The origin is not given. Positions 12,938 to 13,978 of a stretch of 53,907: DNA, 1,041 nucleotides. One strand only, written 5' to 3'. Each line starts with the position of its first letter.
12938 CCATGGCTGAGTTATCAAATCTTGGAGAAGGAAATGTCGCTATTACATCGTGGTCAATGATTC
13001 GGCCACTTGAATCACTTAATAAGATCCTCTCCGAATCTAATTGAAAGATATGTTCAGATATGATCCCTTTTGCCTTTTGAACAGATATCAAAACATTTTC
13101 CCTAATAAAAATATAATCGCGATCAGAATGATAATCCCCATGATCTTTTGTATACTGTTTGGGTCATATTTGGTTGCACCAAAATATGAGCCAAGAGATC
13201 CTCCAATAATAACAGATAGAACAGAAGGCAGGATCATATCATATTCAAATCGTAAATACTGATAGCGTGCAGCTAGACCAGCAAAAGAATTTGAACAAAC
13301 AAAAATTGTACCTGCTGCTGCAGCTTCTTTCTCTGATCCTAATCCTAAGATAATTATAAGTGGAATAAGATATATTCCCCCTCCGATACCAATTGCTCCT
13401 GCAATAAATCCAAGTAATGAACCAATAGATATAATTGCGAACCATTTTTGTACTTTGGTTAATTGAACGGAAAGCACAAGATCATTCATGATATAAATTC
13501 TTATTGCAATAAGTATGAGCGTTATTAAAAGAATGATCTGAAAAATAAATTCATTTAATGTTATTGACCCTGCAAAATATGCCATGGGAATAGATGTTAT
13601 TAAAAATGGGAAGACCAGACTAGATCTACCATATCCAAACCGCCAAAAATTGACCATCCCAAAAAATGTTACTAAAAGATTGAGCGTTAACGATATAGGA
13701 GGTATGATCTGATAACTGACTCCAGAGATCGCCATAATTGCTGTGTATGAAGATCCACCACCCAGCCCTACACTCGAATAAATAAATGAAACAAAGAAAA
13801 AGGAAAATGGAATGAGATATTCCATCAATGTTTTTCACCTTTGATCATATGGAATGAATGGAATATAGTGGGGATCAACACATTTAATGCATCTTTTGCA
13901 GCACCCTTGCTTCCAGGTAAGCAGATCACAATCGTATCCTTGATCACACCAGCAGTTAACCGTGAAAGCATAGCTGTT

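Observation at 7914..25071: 17-kb supercluster linking the Soe-like enzyme to its cofactor pathway, a cysteine dioxygenase and two anion permeases: possible cysteine -> sulfite -> sulfate module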

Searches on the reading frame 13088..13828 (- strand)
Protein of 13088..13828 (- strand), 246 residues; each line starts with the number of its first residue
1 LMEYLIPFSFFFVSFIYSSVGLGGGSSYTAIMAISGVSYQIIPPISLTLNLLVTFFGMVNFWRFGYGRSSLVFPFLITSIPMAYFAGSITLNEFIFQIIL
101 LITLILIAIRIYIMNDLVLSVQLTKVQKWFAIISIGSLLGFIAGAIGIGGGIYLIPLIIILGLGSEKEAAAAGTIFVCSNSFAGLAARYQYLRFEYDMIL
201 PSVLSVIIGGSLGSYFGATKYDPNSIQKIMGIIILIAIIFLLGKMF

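Call 3: search_protein_families(library=pfam, proteins=[window:13088-13828:-])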
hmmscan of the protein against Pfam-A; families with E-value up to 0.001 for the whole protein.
window:13088-13828:- (246 aa): 1 family
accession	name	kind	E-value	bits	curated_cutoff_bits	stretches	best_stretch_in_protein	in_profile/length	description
PF01925.25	TauE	-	5.5e-23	82.3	32.6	1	9-240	4-236/237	Sulfite exporter TauE/SafE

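Call 6: search_protein_families(library=ncbifam, proteins=[window:13088-13828:-], max_evalue=0.001)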
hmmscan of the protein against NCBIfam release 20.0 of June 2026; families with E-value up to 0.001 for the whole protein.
window:13088-13828:- (246 aa): 0 families

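Call 35: find_encoding_contigs(protein=window:13088-13828:-, flank=6000, max_places=6)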
Protein window:13088-13828:- (246 aa): no gene with exactly this product is on record in the collection.

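Call 67: find_homologous_proteins(query=window:13088-13828:-, max_evalue=1e-10)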
Query window:13088-13828:- (246 aa): 1943 proteins with E <= 1e-10 among 5865 candidates; the best 120 are listed.
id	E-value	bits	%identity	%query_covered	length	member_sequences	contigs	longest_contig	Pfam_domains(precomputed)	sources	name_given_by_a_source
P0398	2.4e-143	494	100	100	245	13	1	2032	PF01925.26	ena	-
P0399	1.1e-124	433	86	89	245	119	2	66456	PF01925.26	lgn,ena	-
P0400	1.3e-119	416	83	100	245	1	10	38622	PF01925.26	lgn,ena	-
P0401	1.6e-119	416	83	100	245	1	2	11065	PF01925.26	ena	-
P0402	2.6e-119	415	83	100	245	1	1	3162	PF01925.26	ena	-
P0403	3.2e-119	415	83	100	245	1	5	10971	PF01925.26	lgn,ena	-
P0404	5.1e-119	414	83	100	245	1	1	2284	PF01925.26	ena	-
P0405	8.3e-119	413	82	100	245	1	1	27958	PF01925.26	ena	-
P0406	1.3e-118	413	82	100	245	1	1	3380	PF01925.26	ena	-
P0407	4.0e-118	411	82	100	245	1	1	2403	PF01925.26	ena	-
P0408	2.7e-114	399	78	100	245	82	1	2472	PF01925.26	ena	-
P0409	1.1e-93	331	67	100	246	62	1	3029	PF01925.26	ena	-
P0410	4.0e-92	326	65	100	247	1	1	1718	PF01925.26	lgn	-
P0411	1.2e-91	324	67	100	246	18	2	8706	PF01925.26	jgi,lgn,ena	jgi:uncharacterized membrane protein YfcA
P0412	4.5e-91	323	62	99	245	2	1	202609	PF01925.26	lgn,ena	-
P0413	1.2e-90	321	64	95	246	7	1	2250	PF01925.26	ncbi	-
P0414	1.5e-90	321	65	100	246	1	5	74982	PF01925.26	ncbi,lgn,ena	-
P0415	2.1e-90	320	62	99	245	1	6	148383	PF01925.26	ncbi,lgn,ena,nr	ncbi:MAG: sulfite exporter TauE/SafE family protein [Candidatus Marinimicrobia bacterium]|nr:sulfite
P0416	2.2e-90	320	64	92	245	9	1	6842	PF01925.26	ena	-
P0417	3.5e-90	320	67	93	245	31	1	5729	PF01925.26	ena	-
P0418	6.3e-90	319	62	99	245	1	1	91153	PF01925.26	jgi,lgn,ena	-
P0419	1.2e-89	318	66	100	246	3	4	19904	PF01925.26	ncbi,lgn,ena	-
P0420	1.5e-89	318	64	100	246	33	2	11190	PF01925.26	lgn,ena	-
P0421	1.7e-89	317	66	99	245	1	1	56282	PF01925.26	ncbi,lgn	-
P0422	2.1e-89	317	63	99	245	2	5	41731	PF01925.26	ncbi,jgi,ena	-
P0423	3.1e-89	317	65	94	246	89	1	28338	PF01925.26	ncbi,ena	-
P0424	3.4e-89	316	62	98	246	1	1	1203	PF01925.26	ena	-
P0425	9.7e-89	315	64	94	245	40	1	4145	PF01925.26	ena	-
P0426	1.3e-88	315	63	94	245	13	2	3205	PF01925.26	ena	-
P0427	1.4e-88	314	66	99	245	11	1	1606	PF01925.26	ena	-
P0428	2.0e-88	314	62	100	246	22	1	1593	PF01925.26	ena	-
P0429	3.7e-88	313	63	98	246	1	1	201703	PF01925.26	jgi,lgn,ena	-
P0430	4.1e-88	313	59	99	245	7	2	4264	PF01925.26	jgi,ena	-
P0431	5.8e-88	312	64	94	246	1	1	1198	PF01925.26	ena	-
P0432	5.9e-88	312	62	100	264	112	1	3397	PF01925.26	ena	-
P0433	6.4e-88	312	64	92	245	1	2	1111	PF01925.26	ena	-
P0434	8.1e-88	312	64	98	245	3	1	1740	PF01925.26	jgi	jgi:hypothetical protein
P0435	8.2e-88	312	64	100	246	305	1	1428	PF01925.26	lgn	-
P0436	8.8e-88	312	63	92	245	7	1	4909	PF01925.26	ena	-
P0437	1.0e-87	312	63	92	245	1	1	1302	PF01925.26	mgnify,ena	mgnify:CR=1 FL=1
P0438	1.2e-87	311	63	92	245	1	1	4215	PF01925.26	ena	-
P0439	1.3e-87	311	65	99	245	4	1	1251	PF01925.26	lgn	-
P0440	1.3e-87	311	65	99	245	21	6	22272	PF01925.26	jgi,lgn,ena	-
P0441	2.1e-87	311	64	94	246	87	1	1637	PF01925.26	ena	-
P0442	2.3e-87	310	62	98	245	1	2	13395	PF01925.26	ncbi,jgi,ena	jgi:uncharacterized membrane protein YfcA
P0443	2.6e-87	310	63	99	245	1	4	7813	PF01925.26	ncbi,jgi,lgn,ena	-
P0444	2.8e-87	310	63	98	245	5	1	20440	PF01925.26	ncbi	-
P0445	3.2e-87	310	62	99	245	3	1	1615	PF01925.26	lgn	-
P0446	3.7e-87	310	62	99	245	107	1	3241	PF01925.26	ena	-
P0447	3.8e-87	310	62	99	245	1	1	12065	PF01925.26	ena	-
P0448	5.8e-87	309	62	93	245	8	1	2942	PF01925.26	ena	-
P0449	6.0e-87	309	62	98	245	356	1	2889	PF01925.26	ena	-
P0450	6.3e-87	309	62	100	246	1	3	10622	PF01925.26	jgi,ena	jgi:hypothetical protein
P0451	6.9e-87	309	64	99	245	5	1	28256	PF01925.26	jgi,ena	-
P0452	7.8e-87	309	61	99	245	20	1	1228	PF01925.26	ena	-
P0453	8.1e-87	309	64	99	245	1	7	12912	PF01925.26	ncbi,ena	-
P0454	8.4e-87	309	62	98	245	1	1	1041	PF01925.26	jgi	jgi:hypothetical protein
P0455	1.1e-86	308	64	99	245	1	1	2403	PF01925.26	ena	-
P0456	1.1e-86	308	61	99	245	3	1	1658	PF01925.26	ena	-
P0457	1.2e-86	308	62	99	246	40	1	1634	PF01925.26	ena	-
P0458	1.7e-86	308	62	99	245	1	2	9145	PF01925.26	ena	-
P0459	1.8e-86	308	62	98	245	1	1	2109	PF01925.26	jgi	jgi:hypothetical protein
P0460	1.9e-86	307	62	99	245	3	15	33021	PF01925.26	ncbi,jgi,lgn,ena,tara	jgi:hypothetical protein|tara:strand:+ start:2025 stop:2762 length:738 start_codon:yes stop_codon:ye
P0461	1.9e-86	307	64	99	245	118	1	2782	PF01925.26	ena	-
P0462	2.0e-86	307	61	98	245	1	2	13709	PF01925.26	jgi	jgi:uncharacterized membrane protein YfcA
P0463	2.4e-86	307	62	100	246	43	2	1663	PF01925.26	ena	-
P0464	2.5e-86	307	64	99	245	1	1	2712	PF01925.26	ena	-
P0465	2.6e-86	307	61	99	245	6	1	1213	PF01925.26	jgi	-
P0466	2.6e-86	307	63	98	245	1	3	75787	PF01925.26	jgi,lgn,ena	-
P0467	3.1e-86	307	63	92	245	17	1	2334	PF01925.26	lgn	-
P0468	3.4e-86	307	61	98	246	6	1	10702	PF01925.26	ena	-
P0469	3.6e-86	307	63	98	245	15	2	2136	PF01925.26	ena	-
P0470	3.7e-86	307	61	99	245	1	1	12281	PF01925.26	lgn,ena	-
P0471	4.3e-86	306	63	94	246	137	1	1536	PF01925.26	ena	-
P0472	4.5e-86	306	61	98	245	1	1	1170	PF01925.26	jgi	-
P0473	4.6e-86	306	63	93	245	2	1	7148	PF01925.26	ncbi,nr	ncbi:MAG: TSUP family transporter [Candidatus Marinimicrobia bacterium]|nr:TSUP family transporter [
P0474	5.4e-86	306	65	94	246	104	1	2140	PF01925.26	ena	-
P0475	5.5e-86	306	60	98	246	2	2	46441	PF01925.26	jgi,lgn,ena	-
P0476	7.5e-86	306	64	99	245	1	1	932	PF01925.26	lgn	-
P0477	1.1e-85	305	61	99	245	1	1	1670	PF01925.26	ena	-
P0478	1.1e-85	305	63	98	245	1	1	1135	PF01925.26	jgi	-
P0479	1.1e-85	305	62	99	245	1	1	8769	PF01925.26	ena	-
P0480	1.3e-85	305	61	98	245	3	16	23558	PF01925.26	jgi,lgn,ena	jgi:hypothetical protein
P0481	1.3e-85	305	62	93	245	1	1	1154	PF01925.26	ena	-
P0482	1.4e-85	305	63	94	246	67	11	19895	PF01925.26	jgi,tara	jgi:hypothetical protein|tara:strand:- start:766 stop:1506 length:741 start_codon:yes stop_codon:yes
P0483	1.5e-85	305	61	98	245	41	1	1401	PF01925.26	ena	-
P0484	1.8e-85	304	61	98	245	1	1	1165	PF01925.26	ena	-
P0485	2.1e-85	304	62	99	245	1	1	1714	PF01925.26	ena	-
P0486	2.2e-85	304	61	98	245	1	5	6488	PF01925.26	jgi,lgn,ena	jgi:hypothetical protein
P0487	2.3e-85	304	62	98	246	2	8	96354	PF01925.26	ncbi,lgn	-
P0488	3.5e-85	303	61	98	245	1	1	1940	PF01925.26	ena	-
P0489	3.7e-85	303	62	98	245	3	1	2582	PF01925.26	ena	-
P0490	4.6e-85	303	62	98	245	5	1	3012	PF01925.26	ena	-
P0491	5.4e-85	303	62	98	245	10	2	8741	PF01925.26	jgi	jgi:uncharacterized membrane protein YfcA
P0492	5.6e-85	303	61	100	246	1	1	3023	PF01925.26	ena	-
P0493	6.9e-85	302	64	99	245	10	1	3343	PF01925.26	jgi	-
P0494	7.3e-85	302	60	100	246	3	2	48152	PF01925.26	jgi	-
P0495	8.3e-85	302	60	91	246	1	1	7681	PF01925.26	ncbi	-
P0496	8.9e-85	302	60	98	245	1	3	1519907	PF01925.26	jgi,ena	jgi:uncharacterized membrane protein YfcA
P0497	1.0e-84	302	61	100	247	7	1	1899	PF01925.26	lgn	-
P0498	1.0e-84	302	60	98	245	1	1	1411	PF01925.26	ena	-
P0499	1.3e-84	301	60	98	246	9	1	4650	PF01925.26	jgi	jgi:hypothetical protein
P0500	1.3e-84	301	59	93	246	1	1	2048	PF01925.26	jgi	-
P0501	2.9e-84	300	61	100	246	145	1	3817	PF01925.26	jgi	-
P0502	3.2e-84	300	59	100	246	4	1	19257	PF01925.26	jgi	jgi:uncharacterized membrane protein YfcA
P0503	3.2e-84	300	61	98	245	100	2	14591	PF01925.26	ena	-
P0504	4.1e-84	300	61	98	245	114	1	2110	PF01925.26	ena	-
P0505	4.3e-84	300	61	92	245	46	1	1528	PF01925.26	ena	-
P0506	6.0e-84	299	60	98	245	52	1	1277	PF01925.26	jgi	-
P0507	7.2e-84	299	61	100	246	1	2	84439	PF01925.26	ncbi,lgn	-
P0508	9.5e-84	299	59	98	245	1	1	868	PF01925.26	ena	-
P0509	1.1e-83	298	60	98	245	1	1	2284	PF01925.26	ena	-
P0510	1.2e-83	298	61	93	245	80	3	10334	PF01925.26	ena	-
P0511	1.4e-83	298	59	98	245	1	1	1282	PF01925.26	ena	-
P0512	1.8e-83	298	61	98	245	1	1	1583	PF01925.26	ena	-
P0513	2.5e-83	297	59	100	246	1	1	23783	PF01925.26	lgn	-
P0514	3.1e-83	297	62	98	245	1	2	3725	PF01925.26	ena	-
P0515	3.7e-83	297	62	98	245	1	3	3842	PF01925.26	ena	-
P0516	4.0e-83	297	60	99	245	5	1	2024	PF01925.26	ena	-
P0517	5.3e-83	296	60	99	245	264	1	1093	PF01925.26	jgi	jgi:uncharacterized membrane protein YfcA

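Call 68: find_encoding_contigs(protein=P0399, flank=10000, max_places=2)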
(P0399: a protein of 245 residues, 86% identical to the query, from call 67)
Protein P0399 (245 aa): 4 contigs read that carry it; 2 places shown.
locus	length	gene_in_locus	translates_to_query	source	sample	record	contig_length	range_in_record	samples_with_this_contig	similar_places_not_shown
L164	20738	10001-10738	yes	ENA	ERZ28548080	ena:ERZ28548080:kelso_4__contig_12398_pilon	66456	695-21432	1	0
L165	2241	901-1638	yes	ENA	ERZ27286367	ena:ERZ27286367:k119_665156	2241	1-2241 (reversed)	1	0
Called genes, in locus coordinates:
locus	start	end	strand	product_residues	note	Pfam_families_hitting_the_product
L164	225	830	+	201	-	-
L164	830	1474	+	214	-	PF03916:NrfD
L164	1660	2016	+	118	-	PF04879:Molybdop_Fe4S4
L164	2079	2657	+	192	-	-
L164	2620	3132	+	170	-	-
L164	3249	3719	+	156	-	-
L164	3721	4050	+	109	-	PF01568:Molydop_binding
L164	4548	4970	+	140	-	-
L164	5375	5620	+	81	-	-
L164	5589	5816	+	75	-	-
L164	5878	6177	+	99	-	PF05140:ResB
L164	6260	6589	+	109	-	-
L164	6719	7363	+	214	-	-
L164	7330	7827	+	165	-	PF01578:Cytochrom_C_asm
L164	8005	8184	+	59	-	-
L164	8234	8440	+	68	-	PF04055:Radical_SAM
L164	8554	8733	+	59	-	-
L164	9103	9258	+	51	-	PF01967:MoaC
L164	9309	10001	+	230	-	PF01967:MoaC, PF00994:MoCF_biosynth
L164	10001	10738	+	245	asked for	PF01925:TauE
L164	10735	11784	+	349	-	PF03453:MoeA_N, PF00994:MoCF_biosynth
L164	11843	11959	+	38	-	-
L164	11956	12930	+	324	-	PF00899:ThiF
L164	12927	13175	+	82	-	PF02597:ThiS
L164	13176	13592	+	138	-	PF02391:MoaE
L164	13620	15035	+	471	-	PF00939:Na_sulph_symp, PF03600:CitMHS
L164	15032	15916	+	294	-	PF00582:Usp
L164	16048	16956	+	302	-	PF02812:ELFV_dehydrog_N, PF00208:ELFV_dehydrog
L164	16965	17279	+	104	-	PF00208:ELFV_dehydrog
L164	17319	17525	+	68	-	PF06181:Urate_ox_N (weak)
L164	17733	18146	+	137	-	PF06181:Urate_ox_N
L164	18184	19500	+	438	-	PF04982:TM_HPP, PF00892:EamA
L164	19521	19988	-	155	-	PF00578:AhpC-TSA, PF08534:Redoxin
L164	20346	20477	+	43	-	-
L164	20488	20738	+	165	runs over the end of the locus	PF00141:peroxidase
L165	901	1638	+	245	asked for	PF01925:TauE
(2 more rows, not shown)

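Call 69: find_encoding_contigs(protein=P0412, flank=8000, max_places=1)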
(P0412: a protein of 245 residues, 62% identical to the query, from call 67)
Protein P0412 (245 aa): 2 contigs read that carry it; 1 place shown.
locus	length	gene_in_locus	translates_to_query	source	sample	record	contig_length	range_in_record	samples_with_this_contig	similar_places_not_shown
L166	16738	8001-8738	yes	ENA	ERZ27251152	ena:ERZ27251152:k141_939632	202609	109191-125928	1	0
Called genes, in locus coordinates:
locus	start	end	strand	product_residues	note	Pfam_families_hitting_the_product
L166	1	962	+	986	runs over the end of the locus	PF13183:Fer4_8 (faint), PF04879:Molybdop_Fe4S4 (weak), PF13187:Fer4_9 (faint), PF00384:Molybdopterin, PF12838:Fer4_7 (weak), PF13247:Fer4_11 (weak)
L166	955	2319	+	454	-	PF03916:NrfD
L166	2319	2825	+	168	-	PF11821:ActD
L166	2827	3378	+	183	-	PF00034:Cytochrom_C, PF13442:Cytochrome_CBB3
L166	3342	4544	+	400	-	-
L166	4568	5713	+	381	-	PF13372:Alginate_exp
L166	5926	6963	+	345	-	PF13353:Fer4_12, PF04055:Radical_SAM, PF06463:Mob_synth_C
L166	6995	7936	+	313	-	PF01967:MoaC, PF00994:MoCF_biosynth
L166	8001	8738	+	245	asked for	PF01925:TauE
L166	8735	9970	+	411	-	PF03453:MoeA_N, PF00994:MoCF_biosynth, PF03454:MoeA_C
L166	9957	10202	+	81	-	PF02597:ThiS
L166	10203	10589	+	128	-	PF02391:MoaE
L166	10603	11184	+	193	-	PF12804:NTP_transf_3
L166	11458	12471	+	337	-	PF01368:DHH, PF02272:DHHA1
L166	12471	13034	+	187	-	PF22769:DCD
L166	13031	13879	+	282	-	PF02401:LYTB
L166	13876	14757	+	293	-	PF01680:SOR_SNZ, PF05690:ThiG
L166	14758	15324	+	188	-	PF01174:SNO, PF07685:GATase_3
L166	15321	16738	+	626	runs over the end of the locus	PF13292:DXP_synthase_N, PF02779:Transket_pyr, PF02780:Transketolase_C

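Call 70: find_encoding_contigs(protein=P0496, flank=8000, max_places=1)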
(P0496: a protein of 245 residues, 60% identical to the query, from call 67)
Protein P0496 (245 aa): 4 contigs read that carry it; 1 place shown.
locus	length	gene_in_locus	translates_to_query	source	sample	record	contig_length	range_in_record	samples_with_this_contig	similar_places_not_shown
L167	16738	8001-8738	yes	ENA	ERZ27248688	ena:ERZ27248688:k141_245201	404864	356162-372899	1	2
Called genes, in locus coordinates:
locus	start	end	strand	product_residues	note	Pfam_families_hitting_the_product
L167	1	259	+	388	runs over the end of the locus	PF00581:Rhodanese, PF00753:Lactamase_B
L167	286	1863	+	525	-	PF13187:Fer4_9 (weak), PF12838:Fer4_7 (weak), PF13247:Fer4_11, PF25160:LdpA_Fe-S-bd (weak), PF00037:Fer4, PF12797:Fer4_2 (weak), PF12837:Fer4_6 (weak), PF03916:NrfD, +3 more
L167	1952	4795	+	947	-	PF04879:Molybdop_Fe4S4, PF00384:Molybdopterin, PF01568:Molydop_binding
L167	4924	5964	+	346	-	PF13353:Fer4_12, PF04055:Radical_SAM, PF06463:Mob_synth_C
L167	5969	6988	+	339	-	PF00962:A_deaminase, PF19326:AMP_deaminase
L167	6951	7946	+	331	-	PF01967:MoaC, PF00994:MoCF_biosynth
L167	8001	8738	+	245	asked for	PF01925:TauE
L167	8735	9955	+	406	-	PF03453:MoeA_N, PF00994:MoCF_biosynth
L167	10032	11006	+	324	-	PF00899:ThiF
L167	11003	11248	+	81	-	PF02597:ThiS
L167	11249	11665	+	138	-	PF02391:MoaE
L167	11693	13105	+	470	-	PF00939:Na_sulph_symp, PF03600:CitMHS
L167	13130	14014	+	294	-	PF00582:Usp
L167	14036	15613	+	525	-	PF01645:Glu_synthase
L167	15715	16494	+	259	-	PF06181:Urate_ox_N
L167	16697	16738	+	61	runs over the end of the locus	-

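Call 71: find_encoding_contigs(protein=P0429, flank=9000, max_places=1)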
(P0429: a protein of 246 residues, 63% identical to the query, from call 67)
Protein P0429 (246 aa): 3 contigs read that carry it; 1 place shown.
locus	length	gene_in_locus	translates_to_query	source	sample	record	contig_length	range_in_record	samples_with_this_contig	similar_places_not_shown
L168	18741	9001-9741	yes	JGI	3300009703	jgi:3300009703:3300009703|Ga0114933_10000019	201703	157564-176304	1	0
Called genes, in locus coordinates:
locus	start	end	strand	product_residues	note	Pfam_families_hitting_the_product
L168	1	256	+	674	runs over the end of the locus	PF00456:Transketolase_N, PF02779:Transket_pyr, PF02780:Transketolase_C, PF22613:Transketolase_C_1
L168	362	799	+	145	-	PF02502:LacAB_rpiB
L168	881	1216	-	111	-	PF02452:PemK_toxin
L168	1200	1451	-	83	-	-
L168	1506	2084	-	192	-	PF12804:NTP_transf_3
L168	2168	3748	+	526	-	PF13187:Fer4_9 (weak), PF12838:Fer4_7 (weak), PF13247:Fer4_11, PF25160:LdpA_Fe-S-bd (weak), PF00037:Fer4, PF12797:Fer4_2 (weak), PF12837:Fer4_6 (weak), PF03916:NrfD, +1 more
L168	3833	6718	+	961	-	PF04879:Molybdop_Fe4S4, PF00384:Molybdopterin, PF01568:Molydop_binding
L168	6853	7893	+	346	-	PF13353:Fer4_12, PF04055:Radical_SAM, PF06463:Mob_synth_C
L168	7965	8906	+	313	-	PF01967:MoaC, PF00994:MoCF_biosynth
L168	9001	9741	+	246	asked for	PF01925:TauE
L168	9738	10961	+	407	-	PF03453:MoeA_N, PF00994:MoCF_biosynth, PF03454:MoeA_C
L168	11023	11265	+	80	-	PF02597:ThiS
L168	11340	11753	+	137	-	PF02391:MoaE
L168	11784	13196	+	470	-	PF00939:Na_sulph_symp, PF03600:CitMHS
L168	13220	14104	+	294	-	PF00582:Usp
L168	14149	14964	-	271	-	PF06181:Urate_ox_N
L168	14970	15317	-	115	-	PF00576:Transthyretin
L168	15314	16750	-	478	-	PF22484:DUF6986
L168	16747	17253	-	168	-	PF09349:OHCU_decarbox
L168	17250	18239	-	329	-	PF03561:Allantoicase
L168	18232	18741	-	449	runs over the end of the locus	PF01979:Amidohydro_1, PF07969:Amidohydro_3 (faint), PF12890:DHOase (faint)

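Call 72: find_encoding_contigs(protein=P0415, flank=9000, max_places=1)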
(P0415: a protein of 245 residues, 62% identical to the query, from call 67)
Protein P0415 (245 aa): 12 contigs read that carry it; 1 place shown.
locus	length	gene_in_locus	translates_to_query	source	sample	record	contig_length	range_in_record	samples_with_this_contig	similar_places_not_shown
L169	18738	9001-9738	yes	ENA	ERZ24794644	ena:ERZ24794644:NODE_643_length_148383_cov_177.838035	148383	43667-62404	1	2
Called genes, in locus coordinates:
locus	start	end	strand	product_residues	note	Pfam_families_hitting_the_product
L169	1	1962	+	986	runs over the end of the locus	PF13183:Fer4_8 (faint), PF04879:Molybdop_Fe4S4 (weak), PF00384:Molybdopterin (weak), PF12838:Fer4_7 (weak), PF13247:Fer4_11 (weak)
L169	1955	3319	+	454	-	PF03916:NrfD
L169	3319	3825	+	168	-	PF11821:ActD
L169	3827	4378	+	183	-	PF00034:Cytochrom_C, PF13442:Cytochrome_CBB3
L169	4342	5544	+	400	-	-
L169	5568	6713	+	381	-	PF13372:Alginate_exp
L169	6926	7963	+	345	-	PF13353:Fer4_12, PF04055:Radical_SAM, PF06463:Mob_synth_C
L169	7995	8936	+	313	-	PF01967:MoaC, PF00994:MoCF_biosynth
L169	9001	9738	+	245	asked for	PF01925:TauE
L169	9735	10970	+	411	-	PF03453:MoeA_N, PF00994:MoCF_biosynth, PF03454:MoeA_C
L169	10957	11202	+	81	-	PF02597:ThiS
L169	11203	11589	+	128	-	PF02391:MoaE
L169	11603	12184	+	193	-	PF12804:NTP_transf_3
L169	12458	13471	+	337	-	PF01368:DHH, PF02272:DHHA1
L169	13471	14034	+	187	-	PF22769:DCD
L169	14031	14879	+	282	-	PF02401:LYTB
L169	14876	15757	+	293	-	PF01680:SOR_SNZ, PF05690:ThiG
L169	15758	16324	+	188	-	PF01174:SNO, PF07685:GATase_3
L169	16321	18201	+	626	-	PF13292:DXP_synthase_N, PF02779:Transket_pyr, PF02780:Transketolase_C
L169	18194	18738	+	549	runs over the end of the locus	PF01642:MM_CoA_mutase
